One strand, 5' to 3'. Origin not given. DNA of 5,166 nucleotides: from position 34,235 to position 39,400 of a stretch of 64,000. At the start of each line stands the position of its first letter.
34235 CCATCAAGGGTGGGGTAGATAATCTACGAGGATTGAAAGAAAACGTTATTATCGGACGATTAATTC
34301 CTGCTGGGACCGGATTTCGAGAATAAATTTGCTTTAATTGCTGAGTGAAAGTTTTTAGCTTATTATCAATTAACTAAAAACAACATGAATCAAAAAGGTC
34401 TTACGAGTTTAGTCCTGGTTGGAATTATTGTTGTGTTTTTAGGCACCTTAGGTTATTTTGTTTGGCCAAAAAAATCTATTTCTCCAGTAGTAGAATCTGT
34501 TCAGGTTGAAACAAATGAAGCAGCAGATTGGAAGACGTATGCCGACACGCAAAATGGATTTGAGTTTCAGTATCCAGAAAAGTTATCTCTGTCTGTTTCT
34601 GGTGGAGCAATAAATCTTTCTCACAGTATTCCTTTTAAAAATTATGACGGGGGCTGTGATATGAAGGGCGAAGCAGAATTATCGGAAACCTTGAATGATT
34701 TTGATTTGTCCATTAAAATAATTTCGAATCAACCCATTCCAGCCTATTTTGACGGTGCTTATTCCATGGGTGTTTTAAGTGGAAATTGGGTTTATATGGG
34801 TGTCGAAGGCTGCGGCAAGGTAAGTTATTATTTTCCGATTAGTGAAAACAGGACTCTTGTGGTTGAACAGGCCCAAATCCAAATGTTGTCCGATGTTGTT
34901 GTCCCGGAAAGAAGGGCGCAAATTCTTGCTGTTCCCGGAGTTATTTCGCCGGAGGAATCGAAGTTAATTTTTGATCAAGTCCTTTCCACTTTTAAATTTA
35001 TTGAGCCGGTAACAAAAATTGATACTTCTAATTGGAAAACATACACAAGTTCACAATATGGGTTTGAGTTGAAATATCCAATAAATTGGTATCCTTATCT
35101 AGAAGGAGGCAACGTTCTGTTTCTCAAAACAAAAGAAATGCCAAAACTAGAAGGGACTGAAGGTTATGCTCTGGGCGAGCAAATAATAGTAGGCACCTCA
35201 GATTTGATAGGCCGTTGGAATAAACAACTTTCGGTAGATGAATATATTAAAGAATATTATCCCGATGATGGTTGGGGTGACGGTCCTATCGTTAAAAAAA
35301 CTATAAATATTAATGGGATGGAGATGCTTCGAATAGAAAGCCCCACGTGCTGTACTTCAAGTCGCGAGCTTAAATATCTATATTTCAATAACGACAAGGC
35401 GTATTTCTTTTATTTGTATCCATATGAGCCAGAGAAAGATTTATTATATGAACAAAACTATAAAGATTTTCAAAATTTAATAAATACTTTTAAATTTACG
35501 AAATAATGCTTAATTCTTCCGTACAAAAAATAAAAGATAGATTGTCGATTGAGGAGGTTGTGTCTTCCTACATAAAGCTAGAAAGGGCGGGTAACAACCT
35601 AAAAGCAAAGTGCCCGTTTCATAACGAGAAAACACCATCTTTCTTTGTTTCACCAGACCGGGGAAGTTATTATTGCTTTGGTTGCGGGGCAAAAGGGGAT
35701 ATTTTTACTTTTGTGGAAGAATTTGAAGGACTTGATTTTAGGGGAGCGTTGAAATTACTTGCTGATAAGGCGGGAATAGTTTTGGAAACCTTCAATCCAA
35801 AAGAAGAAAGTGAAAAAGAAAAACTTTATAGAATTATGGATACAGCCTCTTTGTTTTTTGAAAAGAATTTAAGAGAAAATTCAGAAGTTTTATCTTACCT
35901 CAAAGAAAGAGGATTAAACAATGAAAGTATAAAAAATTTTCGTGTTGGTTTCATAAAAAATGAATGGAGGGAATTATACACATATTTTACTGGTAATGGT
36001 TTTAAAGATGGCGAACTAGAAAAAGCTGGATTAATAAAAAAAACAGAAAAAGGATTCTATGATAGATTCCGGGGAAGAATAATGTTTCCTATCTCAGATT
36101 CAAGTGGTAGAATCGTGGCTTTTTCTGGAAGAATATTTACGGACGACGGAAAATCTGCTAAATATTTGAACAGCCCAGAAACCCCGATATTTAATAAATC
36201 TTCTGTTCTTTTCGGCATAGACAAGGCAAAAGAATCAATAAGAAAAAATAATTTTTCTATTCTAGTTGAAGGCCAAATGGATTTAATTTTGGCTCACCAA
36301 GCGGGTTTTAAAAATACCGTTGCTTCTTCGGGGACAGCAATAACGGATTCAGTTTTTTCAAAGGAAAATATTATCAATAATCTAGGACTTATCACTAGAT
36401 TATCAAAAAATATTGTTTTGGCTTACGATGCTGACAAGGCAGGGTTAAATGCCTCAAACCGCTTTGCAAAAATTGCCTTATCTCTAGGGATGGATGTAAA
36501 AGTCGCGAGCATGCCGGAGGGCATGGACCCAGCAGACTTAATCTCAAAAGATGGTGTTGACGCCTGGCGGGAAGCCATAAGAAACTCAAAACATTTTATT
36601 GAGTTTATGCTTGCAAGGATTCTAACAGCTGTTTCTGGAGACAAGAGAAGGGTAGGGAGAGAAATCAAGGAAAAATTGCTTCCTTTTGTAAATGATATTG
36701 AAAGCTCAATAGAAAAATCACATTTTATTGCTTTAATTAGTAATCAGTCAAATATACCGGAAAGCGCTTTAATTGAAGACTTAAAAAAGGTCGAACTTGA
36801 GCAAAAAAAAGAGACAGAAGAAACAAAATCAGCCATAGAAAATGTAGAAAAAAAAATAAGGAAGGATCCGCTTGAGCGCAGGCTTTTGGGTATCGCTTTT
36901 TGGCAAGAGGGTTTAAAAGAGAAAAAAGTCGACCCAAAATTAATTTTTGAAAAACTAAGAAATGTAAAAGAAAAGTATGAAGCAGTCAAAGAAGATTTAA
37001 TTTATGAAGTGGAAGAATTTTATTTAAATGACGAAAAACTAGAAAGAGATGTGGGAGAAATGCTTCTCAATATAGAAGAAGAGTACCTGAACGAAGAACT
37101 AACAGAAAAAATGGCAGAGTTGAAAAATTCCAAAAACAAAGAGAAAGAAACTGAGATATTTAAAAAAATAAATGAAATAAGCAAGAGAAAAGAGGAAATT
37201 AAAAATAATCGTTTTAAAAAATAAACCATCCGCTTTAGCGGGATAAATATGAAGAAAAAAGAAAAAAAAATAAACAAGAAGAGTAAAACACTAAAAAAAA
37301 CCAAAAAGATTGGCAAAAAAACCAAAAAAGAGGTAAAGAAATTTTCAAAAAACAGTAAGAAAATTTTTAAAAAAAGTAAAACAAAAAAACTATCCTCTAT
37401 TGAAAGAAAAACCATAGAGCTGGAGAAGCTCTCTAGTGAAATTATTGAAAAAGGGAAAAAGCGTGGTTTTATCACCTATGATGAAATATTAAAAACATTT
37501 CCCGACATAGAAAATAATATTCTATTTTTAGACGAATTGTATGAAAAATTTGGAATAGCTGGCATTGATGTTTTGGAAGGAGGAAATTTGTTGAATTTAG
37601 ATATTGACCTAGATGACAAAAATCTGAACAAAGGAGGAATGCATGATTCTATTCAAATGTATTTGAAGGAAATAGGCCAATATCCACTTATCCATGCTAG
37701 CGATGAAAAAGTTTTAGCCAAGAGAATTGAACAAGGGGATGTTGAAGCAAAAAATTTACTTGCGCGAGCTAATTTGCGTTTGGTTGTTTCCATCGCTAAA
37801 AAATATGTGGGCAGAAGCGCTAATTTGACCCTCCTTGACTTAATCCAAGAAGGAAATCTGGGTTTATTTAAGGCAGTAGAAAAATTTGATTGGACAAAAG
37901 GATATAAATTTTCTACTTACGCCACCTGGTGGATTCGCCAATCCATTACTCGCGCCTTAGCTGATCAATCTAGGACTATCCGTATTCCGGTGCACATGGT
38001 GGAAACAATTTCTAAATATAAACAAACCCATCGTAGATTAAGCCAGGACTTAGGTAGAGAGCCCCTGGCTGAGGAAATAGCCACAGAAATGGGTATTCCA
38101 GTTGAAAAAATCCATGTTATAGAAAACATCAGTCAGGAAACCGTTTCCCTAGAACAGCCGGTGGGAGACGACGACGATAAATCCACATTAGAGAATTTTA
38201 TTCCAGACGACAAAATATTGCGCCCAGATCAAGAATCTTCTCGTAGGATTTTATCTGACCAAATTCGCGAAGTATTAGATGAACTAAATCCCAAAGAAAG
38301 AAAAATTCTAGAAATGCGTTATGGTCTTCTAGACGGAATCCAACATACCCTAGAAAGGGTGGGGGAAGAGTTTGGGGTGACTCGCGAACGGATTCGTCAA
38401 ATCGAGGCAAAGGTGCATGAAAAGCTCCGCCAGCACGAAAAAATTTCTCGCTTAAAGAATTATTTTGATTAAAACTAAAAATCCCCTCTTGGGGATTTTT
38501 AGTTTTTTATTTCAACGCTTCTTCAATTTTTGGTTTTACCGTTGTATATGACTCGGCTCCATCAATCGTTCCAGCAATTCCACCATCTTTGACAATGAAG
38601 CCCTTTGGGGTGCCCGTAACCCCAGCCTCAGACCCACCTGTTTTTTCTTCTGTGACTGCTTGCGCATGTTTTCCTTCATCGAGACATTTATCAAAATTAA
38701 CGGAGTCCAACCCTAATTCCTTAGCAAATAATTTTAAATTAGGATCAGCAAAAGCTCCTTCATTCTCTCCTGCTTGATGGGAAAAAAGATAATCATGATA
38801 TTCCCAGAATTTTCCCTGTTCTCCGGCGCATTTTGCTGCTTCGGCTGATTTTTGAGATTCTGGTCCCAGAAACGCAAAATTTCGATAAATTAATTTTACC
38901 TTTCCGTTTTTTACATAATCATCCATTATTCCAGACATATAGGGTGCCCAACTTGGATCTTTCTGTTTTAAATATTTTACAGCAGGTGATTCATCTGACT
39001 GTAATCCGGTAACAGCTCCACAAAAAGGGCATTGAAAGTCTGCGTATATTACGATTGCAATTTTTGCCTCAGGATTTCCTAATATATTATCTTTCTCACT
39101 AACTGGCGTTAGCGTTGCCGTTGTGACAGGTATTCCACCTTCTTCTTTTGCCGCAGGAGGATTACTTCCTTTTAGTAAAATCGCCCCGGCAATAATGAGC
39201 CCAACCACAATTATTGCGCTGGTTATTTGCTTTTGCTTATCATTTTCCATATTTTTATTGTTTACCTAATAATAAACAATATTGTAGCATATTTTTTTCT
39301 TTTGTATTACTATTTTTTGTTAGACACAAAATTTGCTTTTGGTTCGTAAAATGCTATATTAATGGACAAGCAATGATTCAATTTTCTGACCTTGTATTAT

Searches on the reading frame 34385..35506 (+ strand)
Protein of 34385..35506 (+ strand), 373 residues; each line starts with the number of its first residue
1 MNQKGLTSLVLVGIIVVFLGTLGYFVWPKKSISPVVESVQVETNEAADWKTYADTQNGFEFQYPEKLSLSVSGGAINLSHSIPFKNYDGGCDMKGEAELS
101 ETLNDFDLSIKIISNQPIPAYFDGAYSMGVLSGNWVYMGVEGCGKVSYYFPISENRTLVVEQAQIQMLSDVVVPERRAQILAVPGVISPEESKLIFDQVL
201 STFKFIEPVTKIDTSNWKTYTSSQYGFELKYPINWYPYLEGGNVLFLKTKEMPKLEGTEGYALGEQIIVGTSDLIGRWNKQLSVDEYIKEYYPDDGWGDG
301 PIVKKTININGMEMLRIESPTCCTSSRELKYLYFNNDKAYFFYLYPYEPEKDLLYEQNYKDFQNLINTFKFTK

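Call 9: search_protein_families(library=pfam, proteins=[window:34385-35506:+], max_evalue=0.00001)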
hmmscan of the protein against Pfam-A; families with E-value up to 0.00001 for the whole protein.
window:34385-35506:+ (373 aa): 1 family
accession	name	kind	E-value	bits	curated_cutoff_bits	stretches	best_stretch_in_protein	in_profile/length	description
PF18933.6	PsbP_2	-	1.3e-07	32.2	27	0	214-371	41-184/184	PsbP-like protein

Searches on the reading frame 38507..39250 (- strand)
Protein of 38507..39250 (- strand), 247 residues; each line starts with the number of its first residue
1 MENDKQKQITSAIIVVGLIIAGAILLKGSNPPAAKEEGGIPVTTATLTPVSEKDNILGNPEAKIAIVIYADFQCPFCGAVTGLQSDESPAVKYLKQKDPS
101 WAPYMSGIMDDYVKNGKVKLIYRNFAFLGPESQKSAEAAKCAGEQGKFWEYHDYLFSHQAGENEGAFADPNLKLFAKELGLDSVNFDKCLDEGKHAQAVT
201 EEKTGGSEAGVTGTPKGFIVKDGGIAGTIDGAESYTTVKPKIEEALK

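Call 40: search_protein_families(library=pfam, proteins=[window:38507-39250:-], max_evalue=0.001)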
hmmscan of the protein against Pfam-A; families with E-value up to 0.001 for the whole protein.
window:38507-39250:- (247 aa): 3 families
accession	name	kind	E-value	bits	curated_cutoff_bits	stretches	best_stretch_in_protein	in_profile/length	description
PF13462.12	Thioredoxin_4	-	3.1e-23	83.2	23.2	2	106-226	36-151/165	Thioredoxin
PF01323.26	DSBA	-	4.9e-13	49.7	25.6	1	127-240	81-188/191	DSBA-like thioredoxin domain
PF13098.12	Thioredoxin_2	-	0.00032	21.4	27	0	61-235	4-97/104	Thioredoxin-like domain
